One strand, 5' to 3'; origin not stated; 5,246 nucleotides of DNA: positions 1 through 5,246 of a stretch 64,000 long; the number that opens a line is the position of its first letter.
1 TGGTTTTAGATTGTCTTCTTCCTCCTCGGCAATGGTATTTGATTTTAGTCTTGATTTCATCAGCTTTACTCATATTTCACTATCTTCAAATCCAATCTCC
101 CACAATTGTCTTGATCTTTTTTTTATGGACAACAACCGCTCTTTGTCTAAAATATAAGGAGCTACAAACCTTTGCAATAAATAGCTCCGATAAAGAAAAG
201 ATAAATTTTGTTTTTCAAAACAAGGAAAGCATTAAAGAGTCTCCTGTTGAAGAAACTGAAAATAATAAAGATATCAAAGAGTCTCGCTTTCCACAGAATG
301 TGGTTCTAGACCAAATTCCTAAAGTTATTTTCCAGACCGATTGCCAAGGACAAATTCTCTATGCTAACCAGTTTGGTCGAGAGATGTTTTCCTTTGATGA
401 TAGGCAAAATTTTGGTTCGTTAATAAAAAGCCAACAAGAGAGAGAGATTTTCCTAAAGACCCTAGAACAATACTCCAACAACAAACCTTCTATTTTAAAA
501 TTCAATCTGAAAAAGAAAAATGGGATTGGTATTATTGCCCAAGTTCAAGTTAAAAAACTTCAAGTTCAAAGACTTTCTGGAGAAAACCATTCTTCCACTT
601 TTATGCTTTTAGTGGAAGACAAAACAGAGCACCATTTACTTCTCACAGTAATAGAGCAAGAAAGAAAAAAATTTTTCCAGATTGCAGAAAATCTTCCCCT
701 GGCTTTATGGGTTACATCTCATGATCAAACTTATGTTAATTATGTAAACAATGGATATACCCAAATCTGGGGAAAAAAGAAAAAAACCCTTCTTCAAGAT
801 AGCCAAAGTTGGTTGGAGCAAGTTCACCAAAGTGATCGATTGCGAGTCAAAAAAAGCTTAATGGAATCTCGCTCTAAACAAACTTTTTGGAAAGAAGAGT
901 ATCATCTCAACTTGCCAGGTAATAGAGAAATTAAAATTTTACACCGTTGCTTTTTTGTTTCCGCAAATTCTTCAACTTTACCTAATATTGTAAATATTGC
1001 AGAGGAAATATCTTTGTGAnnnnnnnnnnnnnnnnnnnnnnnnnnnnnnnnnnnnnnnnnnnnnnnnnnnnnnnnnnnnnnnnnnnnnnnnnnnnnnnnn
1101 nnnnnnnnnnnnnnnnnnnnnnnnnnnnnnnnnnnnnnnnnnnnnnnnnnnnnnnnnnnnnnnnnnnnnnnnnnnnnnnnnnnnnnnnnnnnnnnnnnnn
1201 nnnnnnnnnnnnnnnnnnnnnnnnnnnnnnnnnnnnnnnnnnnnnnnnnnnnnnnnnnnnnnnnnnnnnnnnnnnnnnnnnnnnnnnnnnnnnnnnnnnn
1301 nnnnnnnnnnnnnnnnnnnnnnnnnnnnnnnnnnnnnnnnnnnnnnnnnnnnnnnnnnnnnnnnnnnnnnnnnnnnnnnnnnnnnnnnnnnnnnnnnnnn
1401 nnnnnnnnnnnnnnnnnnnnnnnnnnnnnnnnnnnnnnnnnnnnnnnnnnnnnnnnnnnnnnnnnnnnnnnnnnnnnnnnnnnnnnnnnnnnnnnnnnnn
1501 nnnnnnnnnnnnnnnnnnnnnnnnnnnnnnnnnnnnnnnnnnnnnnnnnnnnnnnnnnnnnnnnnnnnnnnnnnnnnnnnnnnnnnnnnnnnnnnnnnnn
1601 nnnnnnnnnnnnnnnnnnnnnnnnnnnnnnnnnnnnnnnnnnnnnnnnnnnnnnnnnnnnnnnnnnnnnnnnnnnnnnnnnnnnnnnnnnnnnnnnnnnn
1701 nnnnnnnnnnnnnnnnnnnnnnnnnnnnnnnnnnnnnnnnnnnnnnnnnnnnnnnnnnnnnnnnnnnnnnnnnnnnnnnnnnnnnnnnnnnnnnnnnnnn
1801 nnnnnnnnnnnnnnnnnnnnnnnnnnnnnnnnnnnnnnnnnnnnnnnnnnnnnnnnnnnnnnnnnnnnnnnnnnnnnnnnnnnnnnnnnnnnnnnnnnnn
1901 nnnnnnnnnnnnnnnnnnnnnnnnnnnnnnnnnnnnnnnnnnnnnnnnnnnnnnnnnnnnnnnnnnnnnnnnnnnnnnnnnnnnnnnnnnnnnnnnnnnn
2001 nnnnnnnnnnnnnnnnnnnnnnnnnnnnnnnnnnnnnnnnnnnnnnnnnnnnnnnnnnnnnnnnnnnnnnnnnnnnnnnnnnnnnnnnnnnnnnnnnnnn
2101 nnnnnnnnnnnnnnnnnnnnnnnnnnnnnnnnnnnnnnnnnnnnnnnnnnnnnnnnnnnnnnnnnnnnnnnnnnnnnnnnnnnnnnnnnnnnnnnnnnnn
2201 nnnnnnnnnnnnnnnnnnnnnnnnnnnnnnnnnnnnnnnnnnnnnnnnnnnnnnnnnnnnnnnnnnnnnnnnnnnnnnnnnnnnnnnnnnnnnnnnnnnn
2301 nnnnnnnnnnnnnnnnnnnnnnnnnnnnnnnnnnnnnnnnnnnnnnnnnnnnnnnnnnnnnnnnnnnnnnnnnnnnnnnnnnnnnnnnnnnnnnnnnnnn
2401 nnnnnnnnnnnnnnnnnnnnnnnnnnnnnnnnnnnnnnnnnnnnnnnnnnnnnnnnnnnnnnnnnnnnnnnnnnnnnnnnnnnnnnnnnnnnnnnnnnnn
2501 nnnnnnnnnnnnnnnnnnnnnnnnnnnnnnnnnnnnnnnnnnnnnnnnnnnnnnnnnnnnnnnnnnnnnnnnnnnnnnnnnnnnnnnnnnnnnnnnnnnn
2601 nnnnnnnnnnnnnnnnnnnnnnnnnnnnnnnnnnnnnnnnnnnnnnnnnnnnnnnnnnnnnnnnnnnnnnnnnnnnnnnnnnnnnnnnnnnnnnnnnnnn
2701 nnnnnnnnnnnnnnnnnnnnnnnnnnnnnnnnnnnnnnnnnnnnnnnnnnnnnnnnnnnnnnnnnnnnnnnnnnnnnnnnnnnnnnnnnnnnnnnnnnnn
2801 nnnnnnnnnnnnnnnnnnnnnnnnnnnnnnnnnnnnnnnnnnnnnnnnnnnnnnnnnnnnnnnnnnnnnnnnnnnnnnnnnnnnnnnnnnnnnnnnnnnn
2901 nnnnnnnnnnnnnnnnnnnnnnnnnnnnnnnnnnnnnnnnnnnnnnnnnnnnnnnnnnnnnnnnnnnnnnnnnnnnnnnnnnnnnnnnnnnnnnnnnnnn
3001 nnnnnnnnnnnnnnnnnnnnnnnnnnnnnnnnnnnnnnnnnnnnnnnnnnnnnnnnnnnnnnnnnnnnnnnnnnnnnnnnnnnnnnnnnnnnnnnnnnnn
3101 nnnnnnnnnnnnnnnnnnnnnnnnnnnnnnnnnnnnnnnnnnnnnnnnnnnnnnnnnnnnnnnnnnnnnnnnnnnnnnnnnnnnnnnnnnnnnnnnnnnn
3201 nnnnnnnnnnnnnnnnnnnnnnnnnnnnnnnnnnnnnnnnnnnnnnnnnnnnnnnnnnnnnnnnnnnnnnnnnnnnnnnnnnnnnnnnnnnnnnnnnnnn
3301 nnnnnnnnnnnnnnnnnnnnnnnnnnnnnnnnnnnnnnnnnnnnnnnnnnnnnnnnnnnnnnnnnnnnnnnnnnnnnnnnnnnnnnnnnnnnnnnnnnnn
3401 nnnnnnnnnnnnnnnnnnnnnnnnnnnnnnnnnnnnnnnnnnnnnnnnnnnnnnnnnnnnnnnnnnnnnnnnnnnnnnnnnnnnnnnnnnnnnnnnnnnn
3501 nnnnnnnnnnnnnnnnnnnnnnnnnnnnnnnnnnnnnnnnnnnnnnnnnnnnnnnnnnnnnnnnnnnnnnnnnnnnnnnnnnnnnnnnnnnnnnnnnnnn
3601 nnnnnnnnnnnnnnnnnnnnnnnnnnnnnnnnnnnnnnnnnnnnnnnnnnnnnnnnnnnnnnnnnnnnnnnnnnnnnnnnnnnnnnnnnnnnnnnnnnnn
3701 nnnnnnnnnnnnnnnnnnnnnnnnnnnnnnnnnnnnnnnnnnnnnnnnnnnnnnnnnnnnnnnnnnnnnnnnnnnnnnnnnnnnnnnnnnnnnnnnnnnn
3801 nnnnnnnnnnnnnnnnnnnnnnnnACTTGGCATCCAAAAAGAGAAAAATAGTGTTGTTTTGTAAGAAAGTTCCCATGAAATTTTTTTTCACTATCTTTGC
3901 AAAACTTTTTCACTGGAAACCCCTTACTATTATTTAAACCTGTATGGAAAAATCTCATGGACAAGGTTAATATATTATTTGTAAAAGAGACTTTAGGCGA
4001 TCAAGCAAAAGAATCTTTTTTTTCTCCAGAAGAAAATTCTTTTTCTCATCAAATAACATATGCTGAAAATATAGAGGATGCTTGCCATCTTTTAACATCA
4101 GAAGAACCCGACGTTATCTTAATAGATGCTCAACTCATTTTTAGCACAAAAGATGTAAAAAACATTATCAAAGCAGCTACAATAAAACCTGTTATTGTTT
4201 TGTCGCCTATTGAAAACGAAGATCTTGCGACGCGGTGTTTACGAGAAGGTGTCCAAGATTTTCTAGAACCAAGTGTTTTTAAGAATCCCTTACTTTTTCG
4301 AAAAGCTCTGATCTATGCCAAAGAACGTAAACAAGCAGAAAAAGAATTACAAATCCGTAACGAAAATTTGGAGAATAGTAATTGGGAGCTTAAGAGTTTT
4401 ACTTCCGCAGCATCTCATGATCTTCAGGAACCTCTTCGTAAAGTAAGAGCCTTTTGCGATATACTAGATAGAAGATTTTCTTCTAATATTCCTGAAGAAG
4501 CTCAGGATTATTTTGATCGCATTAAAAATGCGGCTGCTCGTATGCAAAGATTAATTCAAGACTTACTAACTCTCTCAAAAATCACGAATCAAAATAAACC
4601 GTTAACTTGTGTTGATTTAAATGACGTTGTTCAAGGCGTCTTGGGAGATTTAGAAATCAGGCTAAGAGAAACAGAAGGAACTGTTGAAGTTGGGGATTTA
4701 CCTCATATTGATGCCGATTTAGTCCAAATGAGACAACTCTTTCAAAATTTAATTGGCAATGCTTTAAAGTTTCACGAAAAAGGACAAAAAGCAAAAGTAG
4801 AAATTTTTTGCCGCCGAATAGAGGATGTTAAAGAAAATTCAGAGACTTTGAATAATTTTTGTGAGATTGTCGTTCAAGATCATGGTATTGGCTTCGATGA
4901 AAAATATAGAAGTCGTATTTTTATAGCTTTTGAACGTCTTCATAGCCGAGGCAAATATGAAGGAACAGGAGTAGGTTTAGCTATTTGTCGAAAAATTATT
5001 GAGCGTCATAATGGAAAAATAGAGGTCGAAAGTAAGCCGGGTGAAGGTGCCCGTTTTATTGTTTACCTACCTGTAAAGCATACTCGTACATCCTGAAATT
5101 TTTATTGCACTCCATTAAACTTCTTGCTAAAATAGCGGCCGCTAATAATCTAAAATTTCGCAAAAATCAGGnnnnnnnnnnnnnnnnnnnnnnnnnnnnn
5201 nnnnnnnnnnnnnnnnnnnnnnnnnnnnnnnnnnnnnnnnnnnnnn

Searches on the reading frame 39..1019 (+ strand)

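Call 51: search_protein_families(library=pfam, proteins=[window:39-1019:+], max_evalue=0.00001)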
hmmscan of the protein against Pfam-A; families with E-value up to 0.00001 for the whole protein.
window:39-1019:+ (326 aa): 3 families
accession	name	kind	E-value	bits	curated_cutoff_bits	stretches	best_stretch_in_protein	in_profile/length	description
PF08447.18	PAS_3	-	3.4e-07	30.9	25.6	1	235-307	3-74/89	PAS fold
PF13188.13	PAS_8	-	3.7e-07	30.3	21.8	0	211-267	2-55/65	PAS domain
PF00989.32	PAS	-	5.3e-07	30.1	22.6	0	89-172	6-94/113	PAS fold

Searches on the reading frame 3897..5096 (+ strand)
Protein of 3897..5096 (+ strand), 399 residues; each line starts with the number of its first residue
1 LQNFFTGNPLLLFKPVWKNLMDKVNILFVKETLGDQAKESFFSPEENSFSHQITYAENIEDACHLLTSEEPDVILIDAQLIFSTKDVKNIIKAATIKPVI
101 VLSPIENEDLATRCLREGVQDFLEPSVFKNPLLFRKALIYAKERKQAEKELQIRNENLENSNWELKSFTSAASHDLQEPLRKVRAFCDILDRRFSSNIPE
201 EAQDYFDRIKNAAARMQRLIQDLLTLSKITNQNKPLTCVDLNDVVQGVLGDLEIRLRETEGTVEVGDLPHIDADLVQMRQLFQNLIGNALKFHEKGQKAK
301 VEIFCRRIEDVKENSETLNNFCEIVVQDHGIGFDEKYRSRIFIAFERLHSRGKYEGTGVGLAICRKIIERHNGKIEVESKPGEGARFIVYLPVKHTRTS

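Call 39: search_protein_families(library=pfam, proteins=[window:3897-5096:+], max_evalue=0.00001)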
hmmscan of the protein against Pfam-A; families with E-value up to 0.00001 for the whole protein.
window:3897-5096:+ (399 aa): 2 families
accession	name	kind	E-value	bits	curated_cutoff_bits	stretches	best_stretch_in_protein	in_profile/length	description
PF02518.31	HATPase_c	-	4.9e-26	91.8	26.4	1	274-394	2-110/111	Histidine kinase-, DNA gyrase B-, and HSP90-like ATPase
PF00512.31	HisKA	-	3.3e-14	53.1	26.9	1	166-231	3-65/66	His Kinase A (phospho-acceptor) domain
